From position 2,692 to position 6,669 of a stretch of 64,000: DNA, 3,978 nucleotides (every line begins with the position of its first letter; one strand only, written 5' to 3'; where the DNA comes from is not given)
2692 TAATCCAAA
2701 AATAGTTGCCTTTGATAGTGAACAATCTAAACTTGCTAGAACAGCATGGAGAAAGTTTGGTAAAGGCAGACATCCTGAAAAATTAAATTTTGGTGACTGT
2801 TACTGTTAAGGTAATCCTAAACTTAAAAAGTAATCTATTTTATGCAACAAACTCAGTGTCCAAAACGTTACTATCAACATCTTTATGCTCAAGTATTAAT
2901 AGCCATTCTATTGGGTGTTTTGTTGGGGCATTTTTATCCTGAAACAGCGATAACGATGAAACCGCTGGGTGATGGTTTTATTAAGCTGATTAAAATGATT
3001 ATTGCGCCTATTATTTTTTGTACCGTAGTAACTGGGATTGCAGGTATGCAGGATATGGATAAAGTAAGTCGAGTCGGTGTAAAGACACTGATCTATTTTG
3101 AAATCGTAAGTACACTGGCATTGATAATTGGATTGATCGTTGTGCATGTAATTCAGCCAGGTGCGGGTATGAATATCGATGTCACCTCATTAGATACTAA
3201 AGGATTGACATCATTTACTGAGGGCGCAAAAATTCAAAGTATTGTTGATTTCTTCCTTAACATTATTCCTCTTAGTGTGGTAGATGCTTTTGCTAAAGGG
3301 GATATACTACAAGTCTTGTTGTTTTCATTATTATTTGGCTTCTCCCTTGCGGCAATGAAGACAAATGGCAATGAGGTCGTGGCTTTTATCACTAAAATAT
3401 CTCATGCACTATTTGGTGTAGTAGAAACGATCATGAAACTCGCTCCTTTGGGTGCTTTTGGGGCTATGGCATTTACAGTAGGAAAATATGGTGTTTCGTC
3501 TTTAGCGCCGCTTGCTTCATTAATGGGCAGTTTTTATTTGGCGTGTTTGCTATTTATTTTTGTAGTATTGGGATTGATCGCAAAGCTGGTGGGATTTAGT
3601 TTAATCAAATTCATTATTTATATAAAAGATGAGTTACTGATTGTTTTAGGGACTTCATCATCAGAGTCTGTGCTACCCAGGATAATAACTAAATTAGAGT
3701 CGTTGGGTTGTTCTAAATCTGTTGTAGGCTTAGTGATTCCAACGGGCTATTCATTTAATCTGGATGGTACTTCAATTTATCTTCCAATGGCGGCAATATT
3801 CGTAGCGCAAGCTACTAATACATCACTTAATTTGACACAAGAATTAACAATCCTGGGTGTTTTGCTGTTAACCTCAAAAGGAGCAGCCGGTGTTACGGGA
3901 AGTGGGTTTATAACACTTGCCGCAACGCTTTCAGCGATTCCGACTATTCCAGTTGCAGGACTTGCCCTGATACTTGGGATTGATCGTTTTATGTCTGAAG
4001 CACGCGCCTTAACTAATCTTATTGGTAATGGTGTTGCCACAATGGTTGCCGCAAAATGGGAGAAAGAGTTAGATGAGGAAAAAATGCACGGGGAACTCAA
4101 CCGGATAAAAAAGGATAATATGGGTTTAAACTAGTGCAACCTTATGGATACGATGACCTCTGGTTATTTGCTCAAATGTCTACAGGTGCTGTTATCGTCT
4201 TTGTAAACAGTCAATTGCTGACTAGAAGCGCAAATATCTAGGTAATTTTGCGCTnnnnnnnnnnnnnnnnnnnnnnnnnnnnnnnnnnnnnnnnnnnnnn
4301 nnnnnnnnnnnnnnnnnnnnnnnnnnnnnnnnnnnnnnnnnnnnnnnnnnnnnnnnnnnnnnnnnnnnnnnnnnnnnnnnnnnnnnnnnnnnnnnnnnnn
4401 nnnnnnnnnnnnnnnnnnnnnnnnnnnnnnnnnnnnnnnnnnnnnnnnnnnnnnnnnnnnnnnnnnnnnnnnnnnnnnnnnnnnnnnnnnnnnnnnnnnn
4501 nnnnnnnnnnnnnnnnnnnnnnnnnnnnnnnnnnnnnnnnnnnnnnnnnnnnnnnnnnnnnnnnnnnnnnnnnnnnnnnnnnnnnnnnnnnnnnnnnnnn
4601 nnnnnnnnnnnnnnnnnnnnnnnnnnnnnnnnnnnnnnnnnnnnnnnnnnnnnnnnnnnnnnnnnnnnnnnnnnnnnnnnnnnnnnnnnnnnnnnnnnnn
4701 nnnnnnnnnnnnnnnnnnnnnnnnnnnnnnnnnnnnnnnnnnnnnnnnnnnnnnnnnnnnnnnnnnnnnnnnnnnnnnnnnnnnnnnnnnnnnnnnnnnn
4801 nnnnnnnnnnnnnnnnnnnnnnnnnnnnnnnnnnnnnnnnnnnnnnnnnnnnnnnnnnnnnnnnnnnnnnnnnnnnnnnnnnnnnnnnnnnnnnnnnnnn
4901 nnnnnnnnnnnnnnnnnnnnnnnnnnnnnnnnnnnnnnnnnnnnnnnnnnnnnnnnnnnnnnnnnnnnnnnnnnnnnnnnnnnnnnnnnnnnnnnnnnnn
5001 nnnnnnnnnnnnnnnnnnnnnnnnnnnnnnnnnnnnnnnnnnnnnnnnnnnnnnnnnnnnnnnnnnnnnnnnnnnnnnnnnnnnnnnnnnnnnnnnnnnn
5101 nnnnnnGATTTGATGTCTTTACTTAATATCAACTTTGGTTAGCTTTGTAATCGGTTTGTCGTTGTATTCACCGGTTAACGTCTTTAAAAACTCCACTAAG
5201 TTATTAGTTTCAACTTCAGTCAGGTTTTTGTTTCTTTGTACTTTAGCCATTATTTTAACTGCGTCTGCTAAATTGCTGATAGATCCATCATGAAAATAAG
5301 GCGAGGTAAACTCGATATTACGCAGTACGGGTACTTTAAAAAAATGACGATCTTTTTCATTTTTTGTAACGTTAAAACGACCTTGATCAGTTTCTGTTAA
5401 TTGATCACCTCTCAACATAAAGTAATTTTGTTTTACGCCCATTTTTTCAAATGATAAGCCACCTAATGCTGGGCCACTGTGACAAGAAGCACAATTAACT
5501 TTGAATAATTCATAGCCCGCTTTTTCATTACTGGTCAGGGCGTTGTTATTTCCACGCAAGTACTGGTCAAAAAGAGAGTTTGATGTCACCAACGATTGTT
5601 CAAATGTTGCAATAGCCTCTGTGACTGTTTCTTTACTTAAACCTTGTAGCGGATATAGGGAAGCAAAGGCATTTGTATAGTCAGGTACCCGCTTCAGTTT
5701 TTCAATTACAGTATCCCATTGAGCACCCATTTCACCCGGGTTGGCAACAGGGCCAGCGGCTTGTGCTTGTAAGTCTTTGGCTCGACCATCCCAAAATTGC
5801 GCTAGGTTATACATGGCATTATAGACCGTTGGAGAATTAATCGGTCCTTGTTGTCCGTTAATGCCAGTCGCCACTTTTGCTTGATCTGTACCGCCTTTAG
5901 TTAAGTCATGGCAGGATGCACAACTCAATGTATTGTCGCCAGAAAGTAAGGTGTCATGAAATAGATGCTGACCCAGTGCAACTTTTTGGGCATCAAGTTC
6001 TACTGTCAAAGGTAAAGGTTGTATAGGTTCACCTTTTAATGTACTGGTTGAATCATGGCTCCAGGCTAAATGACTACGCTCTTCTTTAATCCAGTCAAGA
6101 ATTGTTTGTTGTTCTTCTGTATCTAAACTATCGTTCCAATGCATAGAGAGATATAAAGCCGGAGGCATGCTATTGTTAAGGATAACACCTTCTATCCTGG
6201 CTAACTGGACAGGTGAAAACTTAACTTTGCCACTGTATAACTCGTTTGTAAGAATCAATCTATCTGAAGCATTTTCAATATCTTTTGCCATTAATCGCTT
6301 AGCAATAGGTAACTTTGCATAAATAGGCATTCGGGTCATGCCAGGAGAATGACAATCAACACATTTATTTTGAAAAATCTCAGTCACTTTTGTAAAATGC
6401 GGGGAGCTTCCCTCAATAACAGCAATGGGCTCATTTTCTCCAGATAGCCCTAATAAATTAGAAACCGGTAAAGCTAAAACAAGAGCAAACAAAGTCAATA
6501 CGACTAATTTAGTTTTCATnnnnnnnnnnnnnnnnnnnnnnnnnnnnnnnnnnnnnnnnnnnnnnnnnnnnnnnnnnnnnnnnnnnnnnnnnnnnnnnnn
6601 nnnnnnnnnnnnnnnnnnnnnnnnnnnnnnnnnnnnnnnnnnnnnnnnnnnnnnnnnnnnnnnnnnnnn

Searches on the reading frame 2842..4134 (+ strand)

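Call 77: search_protein_families(library=ncbifam, proteins=[window:2842-4134:+], max_evalue=1e-15)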
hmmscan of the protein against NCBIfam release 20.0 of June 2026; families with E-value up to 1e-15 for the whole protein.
window:2842-4134:+ (430 aa): 4 families
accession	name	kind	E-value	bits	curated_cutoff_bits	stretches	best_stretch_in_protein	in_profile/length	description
NF002461.0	PRK01663.1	subfamily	1.4e-205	683.3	513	1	8-424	3-419/428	C4-dicarboxylate transporter DctA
NF009587.0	PRK13027.1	subfamily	6.6e-182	605.2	570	1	8-421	3-417/442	C4-dicarboxylate transporter DctA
NF008440.0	PRK11283.1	equivalog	4.3e-109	365.2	638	1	14-417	8-422/437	glutamate/aspartate:proton symporter GltP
NF010151.0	PRK13628.1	equivalog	4.5e-22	78.6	308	1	12-367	14-360/407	serine/threonine transporter SstT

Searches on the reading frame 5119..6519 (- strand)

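Call 14: search_protein_families(library=ncbifam, proteins=[window:5119-6519:-], max_evalue=1e-10)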
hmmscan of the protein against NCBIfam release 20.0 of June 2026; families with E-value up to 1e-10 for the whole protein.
window:5119-6519:- (466 aa): 3 families
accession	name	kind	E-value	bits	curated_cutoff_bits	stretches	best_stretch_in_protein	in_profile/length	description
TIGR04039.1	MXAN_0977_Heme2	hypoth_equivalog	1.3e-54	185.6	362.85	1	177-430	9-281/336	MbnH family di-heme enzyme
TIGR03791.1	TTQ_mauG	equivalog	7e-48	163.3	443.85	1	177-454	3-284/291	tryptophan tryptophylquinone biosynthesis enzyme MauG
TIGR03981.2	SAM_quin_mod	hypoth_equivalog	1.7e-37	129.3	340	1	278-423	210-357/411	His-Xaa-Ser system-associated MauG-like protein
